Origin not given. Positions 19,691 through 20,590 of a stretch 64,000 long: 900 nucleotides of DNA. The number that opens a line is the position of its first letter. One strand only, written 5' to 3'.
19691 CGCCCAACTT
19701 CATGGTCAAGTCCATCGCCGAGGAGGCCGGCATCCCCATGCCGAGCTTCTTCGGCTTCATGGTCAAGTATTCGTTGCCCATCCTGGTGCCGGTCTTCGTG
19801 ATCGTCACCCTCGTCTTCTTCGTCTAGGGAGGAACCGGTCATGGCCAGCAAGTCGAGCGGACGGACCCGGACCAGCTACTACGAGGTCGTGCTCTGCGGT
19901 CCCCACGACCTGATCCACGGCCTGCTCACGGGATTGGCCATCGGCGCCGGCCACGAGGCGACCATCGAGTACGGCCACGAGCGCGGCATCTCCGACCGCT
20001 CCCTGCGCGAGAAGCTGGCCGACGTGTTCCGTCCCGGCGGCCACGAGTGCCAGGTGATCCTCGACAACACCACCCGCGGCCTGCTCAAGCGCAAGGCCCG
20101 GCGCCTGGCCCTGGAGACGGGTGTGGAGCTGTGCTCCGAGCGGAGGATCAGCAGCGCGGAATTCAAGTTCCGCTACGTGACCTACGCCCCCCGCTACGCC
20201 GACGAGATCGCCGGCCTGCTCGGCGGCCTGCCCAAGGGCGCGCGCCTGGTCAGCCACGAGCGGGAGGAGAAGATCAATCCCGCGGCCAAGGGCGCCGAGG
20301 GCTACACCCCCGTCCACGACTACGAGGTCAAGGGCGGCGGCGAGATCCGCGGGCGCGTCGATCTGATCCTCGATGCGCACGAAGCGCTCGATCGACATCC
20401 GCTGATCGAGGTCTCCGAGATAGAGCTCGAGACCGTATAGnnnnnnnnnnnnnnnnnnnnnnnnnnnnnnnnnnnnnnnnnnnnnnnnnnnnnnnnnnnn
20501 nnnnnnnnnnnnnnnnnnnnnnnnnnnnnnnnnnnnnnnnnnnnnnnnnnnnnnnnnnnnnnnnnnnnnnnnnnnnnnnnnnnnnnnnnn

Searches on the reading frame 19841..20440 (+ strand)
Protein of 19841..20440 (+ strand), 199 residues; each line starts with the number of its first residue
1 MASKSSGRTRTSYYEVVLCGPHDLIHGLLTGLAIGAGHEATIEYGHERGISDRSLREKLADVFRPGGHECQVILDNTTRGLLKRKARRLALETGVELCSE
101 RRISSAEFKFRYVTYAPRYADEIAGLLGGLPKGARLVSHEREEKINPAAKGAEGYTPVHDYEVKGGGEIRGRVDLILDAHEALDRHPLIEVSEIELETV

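Call 22: search_protein_families(library=pfam, proteins=[window:19841-20440:+])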
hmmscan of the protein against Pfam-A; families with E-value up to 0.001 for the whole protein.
window:19841-20440:+ (199 aa): 0 families

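Call 81: find_encoding_contigs(protein=window:19841-20440:+, flank=1200, max_places=10)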
Protein window:19841-20440:+ (199 aa): 12 contigs read that carry it; 7 places shown.
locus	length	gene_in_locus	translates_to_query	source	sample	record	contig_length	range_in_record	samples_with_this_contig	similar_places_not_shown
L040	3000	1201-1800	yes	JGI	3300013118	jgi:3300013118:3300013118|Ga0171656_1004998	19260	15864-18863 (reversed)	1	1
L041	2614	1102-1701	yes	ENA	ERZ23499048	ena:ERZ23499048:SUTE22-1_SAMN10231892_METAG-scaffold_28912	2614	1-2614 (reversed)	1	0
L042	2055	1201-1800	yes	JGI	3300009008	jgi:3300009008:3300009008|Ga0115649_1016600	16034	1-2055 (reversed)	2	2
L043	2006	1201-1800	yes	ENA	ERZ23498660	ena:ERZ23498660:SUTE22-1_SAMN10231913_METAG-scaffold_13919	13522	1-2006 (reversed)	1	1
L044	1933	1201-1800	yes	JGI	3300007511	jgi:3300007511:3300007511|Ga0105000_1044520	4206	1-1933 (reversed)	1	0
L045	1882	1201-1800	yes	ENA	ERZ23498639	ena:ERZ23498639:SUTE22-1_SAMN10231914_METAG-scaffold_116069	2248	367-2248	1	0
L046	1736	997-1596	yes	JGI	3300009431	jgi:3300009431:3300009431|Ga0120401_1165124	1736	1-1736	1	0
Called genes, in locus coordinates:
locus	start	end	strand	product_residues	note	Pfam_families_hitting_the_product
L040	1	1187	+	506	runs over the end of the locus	PF16980:CitMHS_2, PF03600:CitMHS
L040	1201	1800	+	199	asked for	-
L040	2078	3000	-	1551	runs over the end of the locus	PF08126:Propeptide_C25, PF01364:Peptidase_C25, PF17210:SdrD_B (faint), PF22904:NOMO1-like_2nd (faint), PF13620:CarboxypepD_reg (weak), PF01483:P_proprotein, PF13860:FlgD_ig, PF18962:Por_Secre_tail (faint)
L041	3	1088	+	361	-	?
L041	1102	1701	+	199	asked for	-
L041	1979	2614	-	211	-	?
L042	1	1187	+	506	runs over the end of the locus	PF16980:CitMHS_2, PF03600:CitMHS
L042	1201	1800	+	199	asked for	-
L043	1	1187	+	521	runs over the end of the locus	PF16980:CitMHS_2, PF03600:CitMHS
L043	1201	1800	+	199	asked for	-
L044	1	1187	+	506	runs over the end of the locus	PF16980:CitMHS_2, PF03600:CitMHS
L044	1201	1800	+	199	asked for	-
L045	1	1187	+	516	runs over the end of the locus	?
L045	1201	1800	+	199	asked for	-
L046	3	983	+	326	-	PF03600:CitMHS, PF16980:CitMHS_2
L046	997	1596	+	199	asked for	-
